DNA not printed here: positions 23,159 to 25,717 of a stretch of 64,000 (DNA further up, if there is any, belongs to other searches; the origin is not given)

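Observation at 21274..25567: Tightly coupled three-gene cassette of unknown function: signal-anchored membrane protein + two distinct P-loop NTPases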

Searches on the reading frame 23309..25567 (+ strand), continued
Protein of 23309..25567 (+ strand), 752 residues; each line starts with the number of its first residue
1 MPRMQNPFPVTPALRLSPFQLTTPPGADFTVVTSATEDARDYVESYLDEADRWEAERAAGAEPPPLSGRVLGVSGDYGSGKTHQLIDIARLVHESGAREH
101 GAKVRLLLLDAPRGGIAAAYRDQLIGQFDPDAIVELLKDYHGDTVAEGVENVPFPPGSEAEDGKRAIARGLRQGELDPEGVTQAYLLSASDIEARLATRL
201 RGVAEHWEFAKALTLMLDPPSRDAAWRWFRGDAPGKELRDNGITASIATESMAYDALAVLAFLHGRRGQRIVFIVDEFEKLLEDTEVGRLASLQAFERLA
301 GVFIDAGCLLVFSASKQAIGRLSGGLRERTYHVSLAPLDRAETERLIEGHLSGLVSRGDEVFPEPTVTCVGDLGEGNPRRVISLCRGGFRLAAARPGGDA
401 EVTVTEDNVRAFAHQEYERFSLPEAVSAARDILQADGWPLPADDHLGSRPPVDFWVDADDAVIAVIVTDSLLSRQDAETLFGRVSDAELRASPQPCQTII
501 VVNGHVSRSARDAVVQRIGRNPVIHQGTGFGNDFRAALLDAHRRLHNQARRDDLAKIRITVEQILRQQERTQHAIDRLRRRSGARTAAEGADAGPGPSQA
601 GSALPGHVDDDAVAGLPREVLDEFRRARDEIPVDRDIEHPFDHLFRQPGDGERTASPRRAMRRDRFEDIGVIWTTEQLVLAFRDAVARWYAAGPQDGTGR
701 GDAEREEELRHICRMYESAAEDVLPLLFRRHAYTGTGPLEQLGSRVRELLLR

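Call 75: search_protein_families(library=pfam, alignment_id=A2, max_evalue=0.1)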
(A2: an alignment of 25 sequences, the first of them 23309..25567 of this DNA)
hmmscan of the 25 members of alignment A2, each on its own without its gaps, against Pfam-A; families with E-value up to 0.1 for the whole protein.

A. member 1, window:23309-25567:+ (752 aa): 5 families
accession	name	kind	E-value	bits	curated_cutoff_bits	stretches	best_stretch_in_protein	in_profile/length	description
PF05729.18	NACHT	-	0.0035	17.6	26.7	0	267-351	79-164/167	NACHT domain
PF19997.5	ivWA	-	0.0094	15.6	35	1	487-583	75-170/253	vWA domain found in the FtsH ternary systems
PF13401.12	AAA_22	-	0.017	15.9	27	0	70-131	7-61/130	AAA domain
PF10923.14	BrxC_BrxD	-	0.021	14.2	22.2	0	205-300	167-271/414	BREX system ATP-binding protein BrxC/D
PF04559.17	Herpes_UL17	-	0.092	12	25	0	544-660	117-209/502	Herpesvirus UL17 protein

B. families by the number of members that match (of 25 scanned): 51 families (the first 25 are shown)
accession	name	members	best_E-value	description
PF13401.12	AAA_22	24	2.7e-10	AAA domain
PF05729.18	NACHT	24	5e-08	NACHT domain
PF13191.12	AAA_16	22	1.1e-08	AAA ATPase domain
PF10923.14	BrxC_BrxD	20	8.5e-07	BREX system ATP-binding protein BrxC/D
PF24389.1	ORC-CDC6-like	10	2.8e-06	ORC-CDC6-like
PF05621.17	TniB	10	1.2e-05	Bacterial TniB protein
PF00004.35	AAA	10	0.00034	ATPase family associated with various cellular activities (AAA)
PF00005.33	ABC_tran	10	0.006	ABC transporter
PF01637.24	ATPase_2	9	2.5e-05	ATPase domain predominantly from Archaea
PF02367.23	TsaE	8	0.0058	Threonylcarbamoyl adenosine biosynthesis protein TsaE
PF13481.12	AAA_25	7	0.00029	AAA domain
PF20720.3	nSTAND3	7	0.0062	Novel STAND NTPase 3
PF00308.24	Bac_DnaA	6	5.9e-05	Bacterial DnaA ATPAse domain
PF07693.20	KAP_NTPase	4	0.0022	KAP family P-loop domain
PF24883.2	NPHP3_N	4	0.0099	Nephrocystin 3, N-terminal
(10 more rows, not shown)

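Call 79: find_homologous_proteins(query=A8, max_evalue=1e-20)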
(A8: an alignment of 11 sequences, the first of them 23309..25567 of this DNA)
Query A8 (11 sequences) (752 aa, profile of the alignment): 2 proteins with E <= 1e-20 among 8000 candidates.
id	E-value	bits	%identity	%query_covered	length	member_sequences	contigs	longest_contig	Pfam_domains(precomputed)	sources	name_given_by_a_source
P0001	1.5e-254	865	100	100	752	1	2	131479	-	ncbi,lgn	-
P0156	2.2e-23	100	25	60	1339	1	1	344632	PF25168.2,PF24105.2,PF23342.2,PF24817.2,PF13401.13,PF13191.13,PF23393.3,PF23389.2,PF25460.2,PF00400.39,PF23414.2,PF23410.5,PF25174.2,PF24814.2,PF23381.2,PF25173.2,PF25171.2,PF12894.14,PF25175.2,PF20703.4,PF24796.2,PF07676.19,PF24780.2,PF23409.2,PF25172.2,PF24782.3,PF25391.2,PF24807.2,PF25047.1,PF230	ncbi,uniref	ncbi:nSTAND1 domain-containing NTPase [Nonomuraea fuscirosea]|uniref:nSTAND1 domain-containing NTPas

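Call 80: find_encoding_contigs(protein=P0003, flank=10000, max_places=3)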
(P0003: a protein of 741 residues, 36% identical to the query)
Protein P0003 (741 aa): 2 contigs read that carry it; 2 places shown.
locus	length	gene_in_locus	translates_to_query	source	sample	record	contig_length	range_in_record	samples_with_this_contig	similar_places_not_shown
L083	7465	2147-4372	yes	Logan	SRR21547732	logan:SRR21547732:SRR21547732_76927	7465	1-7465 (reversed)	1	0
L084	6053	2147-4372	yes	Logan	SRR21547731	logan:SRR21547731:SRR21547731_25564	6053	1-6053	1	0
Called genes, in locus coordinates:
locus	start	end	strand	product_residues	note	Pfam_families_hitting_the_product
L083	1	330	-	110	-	?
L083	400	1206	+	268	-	-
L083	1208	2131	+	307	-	-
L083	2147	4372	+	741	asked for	PF05729:NACHT (faint)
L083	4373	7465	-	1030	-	?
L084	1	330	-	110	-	?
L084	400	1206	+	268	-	-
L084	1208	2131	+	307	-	-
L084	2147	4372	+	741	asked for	PF05729:NACHT (faint)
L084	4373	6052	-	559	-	?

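Call 81: find_encoding_contigs(protein=P0005, flank=10000, max_places=2)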
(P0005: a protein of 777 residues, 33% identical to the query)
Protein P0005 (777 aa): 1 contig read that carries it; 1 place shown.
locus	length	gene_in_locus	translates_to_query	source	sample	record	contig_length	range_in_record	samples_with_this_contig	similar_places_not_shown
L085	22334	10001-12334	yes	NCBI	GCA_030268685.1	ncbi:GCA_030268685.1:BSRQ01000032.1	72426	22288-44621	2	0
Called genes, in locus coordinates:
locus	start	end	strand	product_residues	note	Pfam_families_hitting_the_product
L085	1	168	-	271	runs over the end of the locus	-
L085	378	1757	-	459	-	PF01656:CbiA, PF13500:AAA_26, PF07685:GATase_3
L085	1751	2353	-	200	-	PF02572:CobA_CobO_BtuR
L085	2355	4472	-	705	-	PF07728:AAA_5 (faint), PF01078:Mg_chelatase, PF17863:AAA_lid_2, PF26791:AAPxQ, PF00092:VWA (weak), PF13519:VWA_2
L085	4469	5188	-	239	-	PF00300:His_Phos_1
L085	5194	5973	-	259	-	PF09490:CbtA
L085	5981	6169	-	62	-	PF09489:CbtB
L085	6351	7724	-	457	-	PF02386:TrkH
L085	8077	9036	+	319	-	-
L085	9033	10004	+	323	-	-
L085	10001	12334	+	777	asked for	PF13401:AAA_22 (faint)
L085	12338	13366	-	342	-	-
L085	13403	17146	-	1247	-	PF00142:Fer4_NifH (faint), PF01656:CbiA, PF02374:ArsA_ATPase (faint), PF06564:CBP_BcsQ (weak), PF13614:AAA_31, PF00931:NB-ARC (weak), PF13191:AAA_16, PF13424:TPR_12, +3 more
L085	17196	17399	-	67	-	PF27839:FxSxx-COOH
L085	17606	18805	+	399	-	PF04055:Radical_SAM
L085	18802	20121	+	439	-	-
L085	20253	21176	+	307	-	PF00248:Aldo_ket_red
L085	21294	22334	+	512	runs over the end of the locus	PF00496:SBP_bac_5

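Call 82: find_encoding_contigs(protein=P0006, flank=10000, max_places=2)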
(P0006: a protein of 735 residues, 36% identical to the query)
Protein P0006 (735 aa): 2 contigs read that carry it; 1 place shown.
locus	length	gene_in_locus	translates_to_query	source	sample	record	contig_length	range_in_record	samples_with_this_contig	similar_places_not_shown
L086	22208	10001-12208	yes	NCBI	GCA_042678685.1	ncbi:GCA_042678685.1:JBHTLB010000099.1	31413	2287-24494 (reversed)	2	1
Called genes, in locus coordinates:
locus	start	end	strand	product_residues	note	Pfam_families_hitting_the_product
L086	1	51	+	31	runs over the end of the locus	-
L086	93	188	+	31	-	-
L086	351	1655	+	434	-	PF05977:MFS_3, PF07690:MFS_1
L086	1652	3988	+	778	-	-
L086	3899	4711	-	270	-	PF01636:APH, PF03881:Fructosamin_kin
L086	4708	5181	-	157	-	PF01451:LMWPc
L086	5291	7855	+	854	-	PF13191:AAA_16, PF13401:AAA_22 (faint), PF00069:Pkinase, PF07714:PK_Tyr_Ser-Thr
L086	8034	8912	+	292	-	-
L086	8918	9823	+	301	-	-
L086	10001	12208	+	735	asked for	PF10923:BrxC_BrxD (faint), PF13191:AAA_16 (faint)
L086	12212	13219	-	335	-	-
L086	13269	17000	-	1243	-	PF13374:TPR_10, PF13424:TPR_12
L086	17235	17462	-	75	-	-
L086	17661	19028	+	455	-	-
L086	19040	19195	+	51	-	-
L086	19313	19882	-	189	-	PF13302:Acetyltransf_3, PF00583:Acetyltransf_1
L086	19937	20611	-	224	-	PF01814:Hemerythrin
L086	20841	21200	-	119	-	PF18029:Glyoxalase_6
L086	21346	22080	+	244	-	-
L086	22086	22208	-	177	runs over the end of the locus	-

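Call 83: find_encoding_contigs(protein=P0007, flank=10000, max_places=2)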
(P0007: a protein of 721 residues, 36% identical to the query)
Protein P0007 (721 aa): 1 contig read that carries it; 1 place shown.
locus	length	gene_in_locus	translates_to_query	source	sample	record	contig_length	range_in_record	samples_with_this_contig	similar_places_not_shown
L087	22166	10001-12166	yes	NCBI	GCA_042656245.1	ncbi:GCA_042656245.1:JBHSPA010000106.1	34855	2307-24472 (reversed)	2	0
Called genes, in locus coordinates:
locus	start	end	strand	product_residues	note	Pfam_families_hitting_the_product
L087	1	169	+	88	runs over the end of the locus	PF01022:HTH_5 (weak)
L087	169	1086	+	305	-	PF01545:Cation_efflux, PF16916:ZT_dimer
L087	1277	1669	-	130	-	PF00903:Glyoxalase, PF18029:Glyoxalase_6 (weak)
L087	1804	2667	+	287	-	PF04542:Sigma70_r2, PF08281:Sigma70_r4_2, PF04545:Sigma70_r4 (faint)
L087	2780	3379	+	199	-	PF11716:MDMPI_N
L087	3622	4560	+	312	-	PF00353:HemolysinCabind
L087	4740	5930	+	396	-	PF02674:Colicin_V, PF00089:Trypsin, PF13365:Trypsin_2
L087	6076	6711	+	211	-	PF04235:DUF418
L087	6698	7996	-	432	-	PF00553:CBM_2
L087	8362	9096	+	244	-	-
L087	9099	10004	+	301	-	PF13191:AAA_16 (weak)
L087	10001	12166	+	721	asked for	PF13191:AAA_16 (faint), PF13401:AAA_22 (faint)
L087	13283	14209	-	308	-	-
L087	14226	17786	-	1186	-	PF00931:NB-ARC (weak), PF13191:AAA_16 (weak), PF13374:TPR_10 (faint), PF13424:TPR_12 (weak)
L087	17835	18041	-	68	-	PF27839:FxSxx-COOH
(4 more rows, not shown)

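Call 84: find_encoding_contigs(protein=P0004, flank=10000, max_places=2)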
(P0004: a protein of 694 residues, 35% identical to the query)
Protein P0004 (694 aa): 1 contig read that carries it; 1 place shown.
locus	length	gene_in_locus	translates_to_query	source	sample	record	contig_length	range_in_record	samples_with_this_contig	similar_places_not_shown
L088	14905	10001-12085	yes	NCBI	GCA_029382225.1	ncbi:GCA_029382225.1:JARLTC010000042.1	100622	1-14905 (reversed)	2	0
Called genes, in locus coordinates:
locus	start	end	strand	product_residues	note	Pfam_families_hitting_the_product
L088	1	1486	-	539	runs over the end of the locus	PF00496:SBP_bac_5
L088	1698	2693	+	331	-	PF00196:GerE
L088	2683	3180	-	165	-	PF13581:HATPase_c_2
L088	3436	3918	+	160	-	PF01467:CTP_transf_like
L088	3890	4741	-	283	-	PF00582:Usp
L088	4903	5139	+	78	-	-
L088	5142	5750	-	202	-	PF08044:DUF1707, PF09922:LiaF-like_C (weak)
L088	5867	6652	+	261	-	PF13622:4HBT_3, PF20789:4HBT_3C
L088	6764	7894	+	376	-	-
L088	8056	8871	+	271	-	-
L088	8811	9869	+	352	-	-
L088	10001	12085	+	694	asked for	-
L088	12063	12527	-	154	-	PF04138:GtrA_DPMS_TM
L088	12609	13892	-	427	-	PF13560:HTH_31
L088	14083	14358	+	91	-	-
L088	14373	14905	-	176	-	PF07724:AAA_2, PF10431:ClpB_D2-small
